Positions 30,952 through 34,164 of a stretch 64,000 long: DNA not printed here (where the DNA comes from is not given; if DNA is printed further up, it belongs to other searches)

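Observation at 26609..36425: Tandem giant secreted paralogs (CBM-like + GH123/DUF4091-like + 4 Ig repeats) with a translationally coupled partner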

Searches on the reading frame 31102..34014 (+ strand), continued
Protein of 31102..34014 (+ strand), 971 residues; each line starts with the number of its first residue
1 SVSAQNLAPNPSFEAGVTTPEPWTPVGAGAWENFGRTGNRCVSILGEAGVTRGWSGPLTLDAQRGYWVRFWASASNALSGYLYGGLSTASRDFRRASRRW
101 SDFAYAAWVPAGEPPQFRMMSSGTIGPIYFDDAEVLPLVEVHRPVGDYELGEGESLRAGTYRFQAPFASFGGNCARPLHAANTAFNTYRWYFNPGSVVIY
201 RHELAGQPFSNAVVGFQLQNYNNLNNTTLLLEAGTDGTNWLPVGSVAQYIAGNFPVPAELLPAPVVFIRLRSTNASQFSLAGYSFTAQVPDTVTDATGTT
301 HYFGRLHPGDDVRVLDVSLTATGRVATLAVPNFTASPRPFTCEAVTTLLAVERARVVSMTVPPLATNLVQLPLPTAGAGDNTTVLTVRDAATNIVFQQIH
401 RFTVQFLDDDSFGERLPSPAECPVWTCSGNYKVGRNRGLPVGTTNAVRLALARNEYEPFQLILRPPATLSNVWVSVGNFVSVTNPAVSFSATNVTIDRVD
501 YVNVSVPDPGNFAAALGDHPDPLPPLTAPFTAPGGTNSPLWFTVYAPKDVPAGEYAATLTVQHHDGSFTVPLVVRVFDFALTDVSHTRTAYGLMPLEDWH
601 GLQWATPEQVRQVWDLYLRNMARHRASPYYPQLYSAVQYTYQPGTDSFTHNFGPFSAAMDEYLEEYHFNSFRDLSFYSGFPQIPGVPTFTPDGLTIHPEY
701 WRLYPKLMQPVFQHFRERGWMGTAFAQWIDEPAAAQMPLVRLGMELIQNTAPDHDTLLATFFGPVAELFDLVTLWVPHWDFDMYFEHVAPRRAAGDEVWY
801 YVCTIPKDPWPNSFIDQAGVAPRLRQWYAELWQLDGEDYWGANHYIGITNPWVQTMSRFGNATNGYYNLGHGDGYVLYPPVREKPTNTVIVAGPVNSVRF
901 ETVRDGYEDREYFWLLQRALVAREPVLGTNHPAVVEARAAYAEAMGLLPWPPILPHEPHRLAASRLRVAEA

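Call 37: find_related_loci(query=A1, collection=genome_contigs, flank=10000)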
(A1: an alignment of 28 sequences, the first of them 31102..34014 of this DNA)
Query A1 (971 aa) in genome_contigs; peptide patterns used: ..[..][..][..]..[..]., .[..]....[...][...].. (x = any residue, [..] = any of these).
599 stretches matched a pattern (row limit reached: there are more); 541 encode a relative of the query (tblastn E <= 1e-3); the best 80 are kept; 80 distinct loci.
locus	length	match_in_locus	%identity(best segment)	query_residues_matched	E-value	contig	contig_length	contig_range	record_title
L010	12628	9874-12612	47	2-920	0e+0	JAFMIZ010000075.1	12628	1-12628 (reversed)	MAG: Pedosphaera sp. isolate DEBay_Sum019D_L_G_12 NODE_5187_length_12628_cov_12.227790, whole genome shotgun sequence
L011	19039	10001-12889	39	4-971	0e+0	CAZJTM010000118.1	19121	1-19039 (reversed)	MAG TPA_asm: uncultured Verrucomicrobiota bacterium isolate binchicken_co190_420 genome assembly, contig: NODE_5077_leng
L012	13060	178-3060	33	10-969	5e-131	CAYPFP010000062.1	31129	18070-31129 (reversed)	MAG TPA_asm: uncultured Planctomycetota bacterium isolate SRP257756_co1_239 genome assembly, contig: NODE_970_length_311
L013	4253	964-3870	32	1-966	1e-132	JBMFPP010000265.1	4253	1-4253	MAG: Armatimonadota bacterium isolate KM4338-66 NODE_10061_length_4253_cov_3.220343, whole genome shotgun sequence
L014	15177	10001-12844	33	10-971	8e-126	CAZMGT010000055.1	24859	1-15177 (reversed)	MAG TPA_asm: uncultured Armatimonadia bacterium isolate binchicken_co6_468 genome assembly, contig: NODE_1781_length_248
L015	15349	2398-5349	34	6-971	1e-122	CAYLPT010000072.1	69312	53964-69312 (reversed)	MAG TPA_asm: uncultured bacterium isolate SRP231805_co4_139 genome assembly, contig: k141_24193, whole genome shotgun se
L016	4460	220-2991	29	4-917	4e-124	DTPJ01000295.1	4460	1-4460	MAG TPA_asm: Candidatus Poribacteria bacterium isolate SpSt-970 Ga0123519_10049660, whole genome shotgun sequence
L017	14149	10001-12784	32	4-920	3e-122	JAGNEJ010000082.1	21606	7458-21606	MAG: Verrucomicrobiales bacterium isolate Gw_Inlet_bin_196 Gw_Inlet_1997_length_21606_cov_5.405000, whole genome shotgun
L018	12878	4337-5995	41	406-971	3e-119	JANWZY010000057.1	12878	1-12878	MAG: Verrucomicrobiia bacterium isolate SKYB101 NODE_57_length_12878_cov_2.951410, whole genome shotgun sequence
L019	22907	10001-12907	34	5-949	1e-118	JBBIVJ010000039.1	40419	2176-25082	MAG: Verrucomicrobiales bacterium isolate ESF170215_bin_74 NODE_575_length_40419_cov_8.38725, whole genome shotgun seque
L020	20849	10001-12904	37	2-971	6e-178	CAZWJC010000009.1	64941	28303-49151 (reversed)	MAG TPA_asm: uncultured Verrucomicrobiota bacterium isolate SRP220891_co2_456 genome assembly, contig: NODE_581_length_6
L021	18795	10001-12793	30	10-920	9e-118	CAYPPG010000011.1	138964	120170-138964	MAG TPA_asm: uncultured bacterium isolate SRP141376_co4_190 genome assembly, contig: NODE_133_length_138964_cov_9.189469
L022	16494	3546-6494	33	1-969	4e-117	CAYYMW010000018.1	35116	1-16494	MAG TPA_asm: uncultured Verrucomicrobiota bacterium isolate binchicken_co269_135 genome assembly, contig: NODE_1029_leng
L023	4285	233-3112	29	2-944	2e-118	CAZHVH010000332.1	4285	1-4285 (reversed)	MAG TPA_asm: uncultured bacterium isolate binchicken_co6_520 genome assembly, contig: NODE_28391_length_4285_cov_15.7333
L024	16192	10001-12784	28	1-916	1e-115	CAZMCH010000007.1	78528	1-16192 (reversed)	MAG TPA_asm: uncultured bacterium isolate binchicken_co274_484 genome assembly, contig: NODE_830_length_78528_cov_5.6673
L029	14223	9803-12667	32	1-938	2e-111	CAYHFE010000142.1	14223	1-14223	MAG TPA_asm: uncultured Verrucomicrobiota bacterium isolate ERP119702_co1_132 genome assembly, contig: NODE_5201_length_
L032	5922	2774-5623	30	9-945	2e-110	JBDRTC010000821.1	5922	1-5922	MAG: Planctomycetota bacterium isolate MEGAHIT-group-3.47 k141_517362, whole genome shotgun sequence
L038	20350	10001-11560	42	406-947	4e-114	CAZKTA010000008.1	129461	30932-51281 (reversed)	MAG TPA_asm: uncultured Verrucomicrobiota bacterium isolate binchicken_co40_24 genome assembly, contig: NODE_170_length_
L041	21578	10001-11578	41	407-945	6e-107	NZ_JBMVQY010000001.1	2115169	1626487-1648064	Limisphaera sp. VF-2 NODE_1, whole genome shotgun sequence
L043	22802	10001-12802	31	4-918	2e-106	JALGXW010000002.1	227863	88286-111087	MAG: Candidatus Hebobacterum abditum isolate M3-44_Bin_391 M3-44_Bin_391_scaffold_17, whole genome shotgun sequence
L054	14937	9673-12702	27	4-970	3e-102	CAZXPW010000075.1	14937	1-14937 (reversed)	MAG TPA_asm: uncultured Pirellulales bacterium isolate binchicken_co44_206 genome assembly, contig: NODE_5118_length_149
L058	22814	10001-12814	29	4-923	4e-101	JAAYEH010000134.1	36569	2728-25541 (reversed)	MAG: Rhodopirellula sp. isolate AS06rmzACSIP_8 163323_AS06, whole genome shotgun sequence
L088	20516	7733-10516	31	38-969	1e-102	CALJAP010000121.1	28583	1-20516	MAG: uncultured bacterium isolate S1_Bin_METABAT__209_1 genome assembly, contig: c_000001299802, whole genome shotgun se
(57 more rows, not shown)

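Call 49: predict_structure(alignment_id=A1)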
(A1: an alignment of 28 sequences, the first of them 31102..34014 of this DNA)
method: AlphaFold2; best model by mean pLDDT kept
length: 971 residues; sequences in the alignment: 28
mean_pLDDT: 89.8   pTM: 0.83
mean pLDDT of the five models: 89.8, 88.7, 88.3, 87.7, 87.1
residues with pLDDT >= 90: 676; 70-90: 232; 50-70: 59; < 50: 4
segments of 3 or more residues with pLDDT < 50: none
pLDDT, mean of each block of 10 residues (from residue 1): 72 92 92 92 88 93 94 79 92 84 93 92 87 95 91 94 93 93 93 93 96 91 76 94 80 92 97 85 96 93 89 90 87 94 91 92 95 89 94 93 87 90 91 88 93 97 95 97 96 96 75 78 95 95 97 98 94 97 93 90 93 96 95 94 96 96 96 90 94 92 97 96 92 89 95 93 87 87 78 92 64 73 87 89 70 72 54 76 93 93 93 95 96 96 87 74 93 93
secondary structure, 60 per line:
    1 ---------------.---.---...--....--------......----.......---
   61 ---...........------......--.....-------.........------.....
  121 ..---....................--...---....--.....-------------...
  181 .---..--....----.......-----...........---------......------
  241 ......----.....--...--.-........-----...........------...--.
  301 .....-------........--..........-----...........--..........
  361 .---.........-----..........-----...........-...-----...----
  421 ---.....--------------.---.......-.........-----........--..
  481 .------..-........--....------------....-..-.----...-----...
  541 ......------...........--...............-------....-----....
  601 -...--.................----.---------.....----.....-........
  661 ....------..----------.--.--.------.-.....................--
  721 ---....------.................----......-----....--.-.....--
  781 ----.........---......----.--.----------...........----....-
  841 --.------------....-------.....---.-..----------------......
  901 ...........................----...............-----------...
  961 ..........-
elements in order (helices of 4 or more, strands of 3 or more residues): E24-26 E29-32 E41-46 E51-57 E64-74 E81-86 E89-93 E101-109 E116-122 E126-145 E148-150 E154-157 E160-164 E178-181 E189-192 E197-203 E209-219 E229-234 E241-246 E251-255 E265-272 E278-288 E295-297 E300-305 E313-320 E323-332 E338-348 E351-361 E365-373 E379-388 E394-404 E414-416 E424-428 E447-453 E455-463 E469-476 E479-481 E494-498 E501-504 E517-520 E530-532 E538-546 E553-563 E566-580 E588-591 H597-600 H607-623 E638-642 E647-651 H653-664 H698-718 E724-727 H734-750 E755-760 E774-778 H785-793 E797-802 H821-831 E836-839 E856-859 E867-871 E895-897 H898-927 H932-946 H958-970

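Call 52: search_protein_families(library=pfam, proteins=[L021:13118-14722:+, L054:8159-9442:-, L032:117-2558:+, L088:10528-11913:+, L043:18004-19026:-, L058:13046-16756:+, L088:14880-16832:+, L029:12905-14044:-], max_evalue=0.0001)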
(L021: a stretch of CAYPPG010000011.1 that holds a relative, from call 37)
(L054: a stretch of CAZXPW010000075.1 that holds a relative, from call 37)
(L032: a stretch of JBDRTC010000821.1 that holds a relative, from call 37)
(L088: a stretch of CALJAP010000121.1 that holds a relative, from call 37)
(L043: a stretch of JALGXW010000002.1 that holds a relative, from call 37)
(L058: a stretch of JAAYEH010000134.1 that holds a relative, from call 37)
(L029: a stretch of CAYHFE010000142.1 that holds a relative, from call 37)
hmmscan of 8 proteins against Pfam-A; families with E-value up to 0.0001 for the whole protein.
L021:13118-14722:+ (535 aa): 4 families
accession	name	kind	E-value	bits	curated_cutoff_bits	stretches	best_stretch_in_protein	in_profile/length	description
PF00884.28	Sulfatase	-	2.1e-51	175.5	25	1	62-407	1-299/301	Sulfatase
PF16347.10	SGSH_C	-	8.2e-21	75.2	29.3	1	354-502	1-150/154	N-sulphoglucosamine sulphohydrolase, C-terminal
PF01663.27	Phosphodiest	-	2.1e-13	51.1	23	1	66-377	3-248/342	Type I phosphodiesterase / nucleotide pyrophosphatase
PF02995.22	DUF229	-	4.3e-06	26.1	25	1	311-361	303-353/496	Protein of unknown function (DUF229)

L054:8159-9442:- (428 aa): 4 families
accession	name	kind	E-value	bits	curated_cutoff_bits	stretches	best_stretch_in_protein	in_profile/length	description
PF01408.29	GFO_IDH_MocA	-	3.2e-19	70.2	24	1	36-156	2-116/120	Oxidoreductase family, NAD-binding Rossmann fold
PF19051.5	GFO_IDH_MocA_C2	-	5.3e-16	59.3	23.3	1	192-422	36-252/254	Oxidoreductase family, C-terminal alpha/beta domain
PF22725.1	GFO_IDH_MocA_C3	-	6.5e-11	42.7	27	1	225-323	30-123/124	GFO/IDH/MocA C-terminal domain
PF02894.22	GFO_IDH_MocA_C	-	1.1e-05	25.8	22.9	0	220-258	30-59/218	Oxidoreductase family, C-terminal alpha/beta domain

L032:117-2558:+ (814 aa): 2 families
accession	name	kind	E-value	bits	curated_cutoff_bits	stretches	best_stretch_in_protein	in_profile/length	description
PF02638.21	GHL10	-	2e-24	86.7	27.9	1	498-735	25-268/311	Glycosyl hydrolase-like 10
PF13200.12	DUF4015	-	8.7e-07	28.8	27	1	585-728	109-226/313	Putative glycosyl hydrolase domain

L088:10528-11913:+ (462 aa): 1 family
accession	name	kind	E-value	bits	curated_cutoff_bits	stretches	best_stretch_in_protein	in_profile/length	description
PF04734.18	Ceramidase_alk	-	7.4e-17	61.6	32.1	1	30-231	10-225/509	Neutral/alkaline non-lysosomal ceramidase, N-terminal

L043:18004-19026:- (341 aa): 7 families
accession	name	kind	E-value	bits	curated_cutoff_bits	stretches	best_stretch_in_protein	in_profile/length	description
PF01370.27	Epimerase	-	5.4e-29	101.7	20.9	1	59-257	3-240/240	NAD dependent epimerase/dehydratase family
PF13460.12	NAD_binding_10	-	4.2e-24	85.9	27.2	1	61-197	1-146/184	NAD(P)H-binding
PF01073.25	3Beta_HSD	-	4.2e-23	82.2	22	1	59-161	2-117/280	3-beta hydroxysteroid dehydrogenase/isomerase family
PF04321.23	RmlD_sub_bind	-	2.7e-14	53.4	27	1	57-253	3-209/287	RmlD substrate binding domain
PF05368.20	NmrA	-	4.5e-13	49.9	27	1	57-285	5-244/298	NmrA-like family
PF07993.18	NAD_binding_4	-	5.2e-11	42.6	20.1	0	164-200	170-210/258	Male sterility protein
PF16363.11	GDP_Man_Dehyd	-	5.9e-06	26.4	27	1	59-159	2-128/332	GDP-mannose 4,6 dehydratase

L058:13046-16756:+ (1237 aa): 1 family
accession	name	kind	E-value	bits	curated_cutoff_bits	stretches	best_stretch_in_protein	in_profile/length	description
PF18952.6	DUF5696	-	5e-06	25.7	25.6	1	620-692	279-351/612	Family of unknown function (DUF5696)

L088:14880-16832:+ (651 aa): 2 families
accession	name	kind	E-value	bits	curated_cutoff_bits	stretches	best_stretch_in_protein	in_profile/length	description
PF20581.3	DUF6785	-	8.7e-123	410.9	25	1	22-514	1-498/498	Family of unknown function (DUF6785)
PF20580.3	DUF6784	-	9.4e-30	103.2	26.4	1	550-643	2-95/101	Domain of unknown function (DUF6784)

L029:12905-14044:- (380 aa): 3 families
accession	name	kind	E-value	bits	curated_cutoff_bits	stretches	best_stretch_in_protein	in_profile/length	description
PF00072.30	Response_reg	-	8.5e-27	94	30.2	1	18-129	1-110/111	Response regulator receiver domain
PF02518.31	HATPase_c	-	3.5e-22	79.4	26.4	1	270-377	3-110/111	Histidine kinase-, DNA gyrase B-, and HSP90-like ATPase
PF00512.31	HisKA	-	1.1e-09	38.6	26.9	1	157-216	8-64/66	His Kinase A (phospho-acceptor) domain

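Call 53: fold_search(model_id=the predicted structure, library=pdb)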
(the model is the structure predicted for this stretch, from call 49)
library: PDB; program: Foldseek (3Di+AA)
matches with E <= 10: 1575; with E <= 0.001: 249
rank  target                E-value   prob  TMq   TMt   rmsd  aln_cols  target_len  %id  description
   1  8k2j                  5.9e-30  1.00  0.45  0.80   4.5       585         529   22  Crystal structure of Group 3 Oligosaccharide/Monosaccharide-releasing beta-N-acetylgalactosaminidase NgaDssm, apo form (released 2024-04-24)
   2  8k2g_A                3.5e-28  1.00  0.43  0.80   4.6       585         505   20  Crystal structure of Group 1 Oligosaccharide-releasing beta-N-acetylgalactosaminidase NgaCa from Cohnella abietis, apo (released 2024-04-24)
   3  8k2f                  3.4e-26  1.00  0.42  0.79   4.6       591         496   20  Crystal structure of Group 1 oligosaccharide-releasing beta-N-acetylgalactosaminidase NgaCa from Cohnella abietis, apo 1 (released 2024-04-24)
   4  5l7r_A                1.7e-25  1.00  0.43  0.70   5.4       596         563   16  Crystal structure of BvGH123 (released 2017-03-22)
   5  5l7u_A                7.8e-25  1.00  0.43  0.71   5.4       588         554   17  Crystal structure of BvGH123 with bound GalNAc (released 2017-03-22)
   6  8k2i_B                1.3e-24  1.00  0.40  0.67   6.5       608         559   20  Crystal structure of Group 2 Oligosaccharide/Monosaccharide-releasing beta-N-acetylhexosaminidase NgaAt from Arabidops (released 2024-04-24)
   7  5l7v_B                1.9e-24  1.00  0.44  0.72   5.2       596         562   16  Crystal Structure of BvGH123 with bond transition state analog Galthiazoline. (released 2017-03-22)
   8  5l7u_B                2.9e-24  1.00  0.43  0.70   5.4       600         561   16  Crystal structure of BvGH123 with bound GalNAc (released 2017-03-22)
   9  8k2h_B                3.1e-24  1.00  0.42  0.70   6.1       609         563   20  Crystal structure of Group 2Oligosaccharide/Monosaccharide-releasing beta-N-acetylhexosaminidase NgaAt from Arabidopsi (released 2024-04-24)
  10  8k2h_A                1.3e-23  1.00  0.42  0.70   6.2       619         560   20  Crystal structure of Group 2Oligosaccharide/Monosaccharide-releasing beta-N-acetylhexosaminidase NgaAt from Arabidopsi (released 2024-04-24)
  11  5fqg_A                3.4e-23  1.00  0.41  0.64   6.3       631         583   12  The details of glycolipid glycan hydrolysis by the structural analysis of a family 123 glycoside hydrolase from Clostr (released 2016-03-30)
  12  5fr0                  5.3e-23  1.00  0.38  0.61   6.2       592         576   12  The details of glycolipid glycan hydrolysis by the structural analysis of a family 123 glycoside hydrolase from Clostrid (released 2016-03-30)
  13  5fqe_A                1.0e-22  1.00  0.40  0.63   6.1       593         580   12  The details of glycolipid glycan hydrolysis by the structural analysis of a family 123 glycoside hydrolase from Clostr (released 2016-03-30)
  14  8p4l_A                1.4e-22  1.00  0.41  0.70   6.0       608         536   15  Beta-N-acetylgalactosaminidase from Niabella aurantiaca (released 2024-01-17)
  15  5fqf_A                1.7e-22  1.00  0.41  0.64   6.3       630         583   12  The details of glycolipid glycan hydrolysis by the structural analysis of a family 123 glycoside hydrolase from Clostr (released 2016-03-30)
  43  4xup_F                2.1e-06  1.00  0.12  0.32  20.0       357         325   11  Structure of the N-terminal CBM22-1-CBM22-2 tandem domain from Paenibacillus barcinonensis Xyn10C (released 2015-06-03)
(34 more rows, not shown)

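Call 78: search_protein_families(library=pfam, proteins=[P0039], max_evalue=0.01)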
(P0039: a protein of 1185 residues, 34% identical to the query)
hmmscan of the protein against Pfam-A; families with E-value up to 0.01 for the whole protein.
P0039 (1185 aa): 4 families
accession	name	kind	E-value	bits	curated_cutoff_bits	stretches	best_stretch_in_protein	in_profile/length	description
PF13320.12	GH123_cat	-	6.7e-20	72.1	23.1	1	891-1126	122-324/324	Glycoside hydrolase 123, catalytic domain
PF22680.2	Glyco_hydro_123_N_2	-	1.1e-09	38.7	27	1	503-603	34-141/142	Glycoside hydrolase 123 N-terminal domain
PF02018.23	CBM_4_9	-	1.4e-06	29.2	25.9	0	693-801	24-132/136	Carbohydrate binding domain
PF19543.5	GH123_N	-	5.8e-06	24.9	22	1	566-624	253-312/969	Glycoside hydrolase 123, N-terminal domain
